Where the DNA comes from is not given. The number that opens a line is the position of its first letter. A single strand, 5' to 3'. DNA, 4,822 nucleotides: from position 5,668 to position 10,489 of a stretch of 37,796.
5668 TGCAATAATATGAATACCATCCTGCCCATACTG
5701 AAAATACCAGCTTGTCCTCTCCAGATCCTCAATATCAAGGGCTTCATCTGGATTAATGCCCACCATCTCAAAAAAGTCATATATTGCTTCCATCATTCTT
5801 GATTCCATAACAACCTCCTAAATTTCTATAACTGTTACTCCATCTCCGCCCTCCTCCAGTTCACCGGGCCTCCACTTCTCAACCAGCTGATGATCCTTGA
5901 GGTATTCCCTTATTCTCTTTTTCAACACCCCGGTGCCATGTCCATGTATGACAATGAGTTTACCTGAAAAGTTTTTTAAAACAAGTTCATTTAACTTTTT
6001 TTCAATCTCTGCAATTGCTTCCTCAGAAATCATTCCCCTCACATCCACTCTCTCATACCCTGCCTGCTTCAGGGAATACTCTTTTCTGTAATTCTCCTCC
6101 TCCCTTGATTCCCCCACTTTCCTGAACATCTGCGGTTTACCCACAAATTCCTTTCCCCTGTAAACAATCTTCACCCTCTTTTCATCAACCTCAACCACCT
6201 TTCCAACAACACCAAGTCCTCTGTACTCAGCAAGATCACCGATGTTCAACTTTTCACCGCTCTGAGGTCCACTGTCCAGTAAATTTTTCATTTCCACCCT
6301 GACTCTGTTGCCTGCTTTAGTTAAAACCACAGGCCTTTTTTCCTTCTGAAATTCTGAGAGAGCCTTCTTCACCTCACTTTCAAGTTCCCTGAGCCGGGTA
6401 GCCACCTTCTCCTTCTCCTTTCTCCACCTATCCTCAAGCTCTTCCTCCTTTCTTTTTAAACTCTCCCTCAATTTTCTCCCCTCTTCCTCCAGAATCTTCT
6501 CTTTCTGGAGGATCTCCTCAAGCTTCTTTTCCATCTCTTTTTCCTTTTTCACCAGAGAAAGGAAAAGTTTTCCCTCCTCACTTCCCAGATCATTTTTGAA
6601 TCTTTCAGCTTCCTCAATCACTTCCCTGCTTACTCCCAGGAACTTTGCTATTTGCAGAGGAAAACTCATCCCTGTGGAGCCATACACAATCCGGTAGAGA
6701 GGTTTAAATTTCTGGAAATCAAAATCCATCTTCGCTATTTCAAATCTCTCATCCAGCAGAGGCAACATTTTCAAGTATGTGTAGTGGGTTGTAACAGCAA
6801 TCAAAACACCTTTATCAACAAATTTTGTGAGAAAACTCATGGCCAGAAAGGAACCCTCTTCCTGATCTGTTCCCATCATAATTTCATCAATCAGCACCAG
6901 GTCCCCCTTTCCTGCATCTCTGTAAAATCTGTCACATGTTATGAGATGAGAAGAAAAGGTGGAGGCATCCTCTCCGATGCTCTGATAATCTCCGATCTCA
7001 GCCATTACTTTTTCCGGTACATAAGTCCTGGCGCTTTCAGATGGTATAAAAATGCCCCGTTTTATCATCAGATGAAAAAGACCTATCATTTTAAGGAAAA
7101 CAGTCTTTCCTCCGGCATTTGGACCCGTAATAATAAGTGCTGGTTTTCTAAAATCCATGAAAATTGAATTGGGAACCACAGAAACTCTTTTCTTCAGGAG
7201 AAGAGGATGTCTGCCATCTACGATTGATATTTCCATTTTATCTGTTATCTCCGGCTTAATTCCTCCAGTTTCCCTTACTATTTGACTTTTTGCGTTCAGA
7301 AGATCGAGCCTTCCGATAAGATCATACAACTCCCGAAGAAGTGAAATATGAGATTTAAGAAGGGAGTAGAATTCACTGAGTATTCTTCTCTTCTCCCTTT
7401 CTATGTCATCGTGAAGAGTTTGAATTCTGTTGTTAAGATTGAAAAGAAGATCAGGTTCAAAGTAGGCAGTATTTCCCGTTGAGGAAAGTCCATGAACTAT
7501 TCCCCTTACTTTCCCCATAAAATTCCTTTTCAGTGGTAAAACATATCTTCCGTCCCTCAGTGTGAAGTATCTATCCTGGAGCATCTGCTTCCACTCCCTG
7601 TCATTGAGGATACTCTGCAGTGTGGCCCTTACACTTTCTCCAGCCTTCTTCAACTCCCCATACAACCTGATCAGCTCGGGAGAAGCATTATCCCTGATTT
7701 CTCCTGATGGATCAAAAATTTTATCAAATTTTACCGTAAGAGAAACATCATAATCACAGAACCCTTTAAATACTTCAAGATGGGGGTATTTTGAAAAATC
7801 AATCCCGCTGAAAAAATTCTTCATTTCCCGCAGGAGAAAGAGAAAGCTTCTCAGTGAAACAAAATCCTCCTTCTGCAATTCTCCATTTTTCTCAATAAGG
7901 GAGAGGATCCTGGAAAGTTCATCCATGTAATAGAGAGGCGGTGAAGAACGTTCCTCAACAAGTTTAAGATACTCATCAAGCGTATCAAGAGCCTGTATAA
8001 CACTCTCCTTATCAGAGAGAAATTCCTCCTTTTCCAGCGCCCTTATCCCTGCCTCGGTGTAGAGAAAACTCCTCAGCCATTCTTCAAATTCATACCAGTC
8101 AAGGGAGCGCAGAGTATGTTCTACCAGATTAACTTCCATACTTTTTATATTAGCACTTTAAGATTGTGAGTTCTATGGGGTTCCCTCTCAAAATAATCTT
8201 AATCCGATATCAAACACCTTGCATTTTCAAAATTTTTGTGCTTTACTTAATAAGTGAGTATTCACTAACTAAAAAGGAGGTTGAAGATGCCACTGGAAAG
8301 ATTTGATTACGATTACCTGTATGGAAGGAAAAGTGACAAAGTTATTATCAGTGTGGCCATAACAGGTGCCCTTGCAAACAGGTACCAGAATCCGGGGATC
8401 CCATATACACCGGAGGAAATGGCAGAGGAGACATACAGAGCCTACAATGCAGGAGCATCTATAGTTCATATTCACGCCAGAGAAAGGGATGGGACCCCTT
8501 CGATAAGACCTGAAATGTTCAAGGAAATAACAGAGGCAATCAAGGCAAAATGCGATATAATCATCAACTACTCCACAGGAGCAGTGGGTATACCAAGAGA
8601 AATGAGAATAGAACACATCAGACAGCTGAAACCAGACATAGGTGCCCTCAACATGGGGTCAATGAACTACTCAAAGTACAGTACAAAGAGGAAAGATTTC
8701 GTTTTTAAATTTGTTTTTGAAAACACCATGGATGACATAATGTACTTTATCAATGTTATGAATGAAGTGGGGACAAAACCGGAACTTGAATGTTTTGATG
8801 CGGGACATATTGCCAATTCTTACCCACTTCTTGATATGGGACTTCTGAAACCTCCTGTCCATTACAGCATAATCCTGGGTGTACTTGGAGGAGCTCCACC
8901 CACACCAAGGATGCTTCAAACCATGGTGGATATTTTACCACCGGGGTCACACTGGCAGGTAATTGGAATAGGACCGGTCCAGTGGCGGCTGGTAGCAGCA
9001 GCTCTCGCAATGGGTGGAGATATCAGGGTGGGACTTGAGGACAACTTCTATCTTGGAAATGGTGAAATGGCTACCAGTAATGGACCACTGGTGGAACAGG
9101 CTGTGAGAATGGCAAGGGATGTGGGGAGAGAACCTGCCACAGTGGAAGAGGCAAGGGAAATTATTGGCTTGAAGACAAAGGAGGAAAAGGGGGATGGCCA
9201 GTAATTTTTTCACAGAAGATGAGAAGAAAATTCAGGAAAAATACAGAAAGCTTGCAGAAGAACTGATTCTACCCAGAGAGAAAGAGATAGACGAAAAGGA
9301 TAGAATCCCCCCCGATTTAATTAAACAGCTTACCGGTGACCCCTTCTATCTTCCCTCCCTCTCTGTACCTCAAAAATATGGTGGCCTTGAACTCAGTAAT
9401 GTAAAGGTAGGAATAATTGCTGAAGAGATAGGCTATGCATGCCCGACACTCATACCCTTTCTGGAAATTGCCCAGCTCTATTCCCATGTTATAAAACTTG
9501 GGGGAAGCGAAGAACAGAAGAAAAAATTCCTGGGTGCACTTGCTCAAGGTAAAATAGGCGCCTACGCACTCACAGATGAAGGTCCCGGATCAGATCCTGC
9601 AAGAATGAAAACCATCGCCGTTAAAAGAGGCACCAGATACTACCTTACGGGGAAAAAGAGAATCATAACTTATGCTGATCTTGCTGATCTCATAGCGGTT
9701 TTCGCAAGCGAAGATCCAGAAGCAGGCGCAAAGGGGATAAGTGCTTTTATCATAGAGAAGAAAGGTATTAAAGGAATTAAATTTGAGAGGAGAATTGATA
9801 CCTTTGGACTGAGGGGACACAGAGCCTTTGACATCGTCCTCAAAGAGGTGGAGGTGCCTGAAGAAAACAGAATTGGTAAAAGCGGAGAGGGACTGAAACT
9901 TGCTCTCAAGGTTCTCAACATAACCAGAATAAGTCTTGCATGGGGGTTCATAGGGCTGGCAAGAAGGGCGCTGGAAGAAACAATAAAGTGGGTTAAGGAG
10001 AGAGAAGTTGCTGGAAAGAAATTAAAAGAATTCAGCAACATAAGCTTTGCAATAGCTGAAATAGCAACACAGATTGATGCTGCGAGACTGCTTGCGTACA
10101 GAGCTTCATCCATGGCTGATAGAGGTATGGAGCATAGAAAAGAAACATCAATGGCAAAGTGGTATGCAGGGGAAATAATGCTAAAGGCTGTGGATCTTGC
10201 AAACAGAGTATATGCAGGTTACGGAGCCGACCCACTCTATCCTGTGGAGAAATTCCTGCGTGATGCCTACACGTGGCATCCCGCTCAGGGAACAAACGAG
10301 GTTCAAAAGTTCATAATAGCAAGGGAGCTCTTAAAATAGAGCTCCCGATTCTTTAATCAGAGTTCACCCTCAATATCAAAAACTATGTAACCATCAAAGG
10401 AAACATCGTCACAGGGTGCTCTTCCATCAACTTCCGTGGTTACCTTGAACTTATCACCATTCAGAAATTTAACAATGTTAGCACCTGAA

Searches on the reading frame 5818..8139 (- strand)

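Call 36: search_protein_families(library=pfam, proteins=[window:5818-8139:-], max_evalue=0.001)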
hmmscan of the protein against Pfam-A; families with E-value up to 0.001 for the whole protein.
window:5818-8139:- (773 aa): 2 families
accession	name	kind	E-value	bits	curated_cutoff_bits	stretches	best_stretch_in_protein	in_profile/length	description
PF00488.27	MutS_V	-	1.3e-26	94.2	30.2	1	335-518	1-187/188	MutS domain V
PF01713.27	Smr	-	3.4e-18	66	25.7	1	698-772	1-75/77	Smr domain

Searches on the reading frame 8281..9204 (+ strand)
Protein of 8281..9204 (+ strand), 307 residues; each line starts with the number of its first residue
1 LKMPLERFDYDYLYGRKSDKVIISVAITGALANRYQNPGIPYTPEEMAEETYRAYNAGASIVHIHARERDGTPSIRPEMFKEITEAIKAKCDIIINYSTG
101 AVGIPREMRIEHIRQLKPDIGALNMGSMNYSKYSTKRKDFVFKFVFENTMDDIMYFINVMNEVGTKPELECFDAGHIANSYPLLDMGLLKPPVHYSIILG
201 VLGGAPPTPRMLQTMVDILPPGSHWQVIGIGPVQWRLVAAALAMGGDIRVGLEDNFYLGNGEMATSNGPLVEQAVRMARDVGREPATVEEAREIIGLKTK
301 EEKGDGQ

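Call 36: search_protein_families(library=pfam, proteins=[window:8281-9204:+], max_evalue=0.001)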
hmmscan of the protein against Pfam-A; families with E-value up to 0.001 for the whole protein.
window:8281-9204:+ (307 aa): 1 family
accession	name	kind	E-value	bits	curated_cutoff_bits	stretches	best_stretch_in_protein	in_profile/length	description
PF05853.18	BKACE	-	1.3e-100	336.7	24.8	1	20-297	1-274/274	beta-keto acid cleavage enzyme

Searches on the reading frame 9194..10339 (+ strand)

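Call 36: search_protein_families(library=pfam, proteins=[window:9194-10339:+], max_evalue=0.001)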
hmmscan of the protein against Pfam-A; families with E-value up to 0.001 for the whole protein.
window:9194-10339:+ (381 aa): 4 families
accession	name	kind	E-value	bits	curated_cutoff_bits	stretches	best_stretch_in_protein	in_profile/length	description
PF00441.29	Acyl-CoA_dh_1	-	1.3e-38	133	22.4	1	231-380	1-150/150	Acyl-CoA dehydrogenase, C-terminal domain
PF02771.21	Acyl-CoA_dh_N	-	3.7e-21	76.1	22.9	1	7-120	1-113/113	Acyl-CoA dehydrogenase, N-terminal domain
PF08028.16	Acyl-CoA_dh_2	-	1.1e-18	68.2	22.7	1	250-361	5-126/134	Acyl-CoA dehydrogenase, C-terminal domain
PF02770.24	Acyl-CoA_dh_M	-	9.4e-17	61.4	33.3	1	123-219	1-97/97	Acyl-CoA dehydrogenase, middle domain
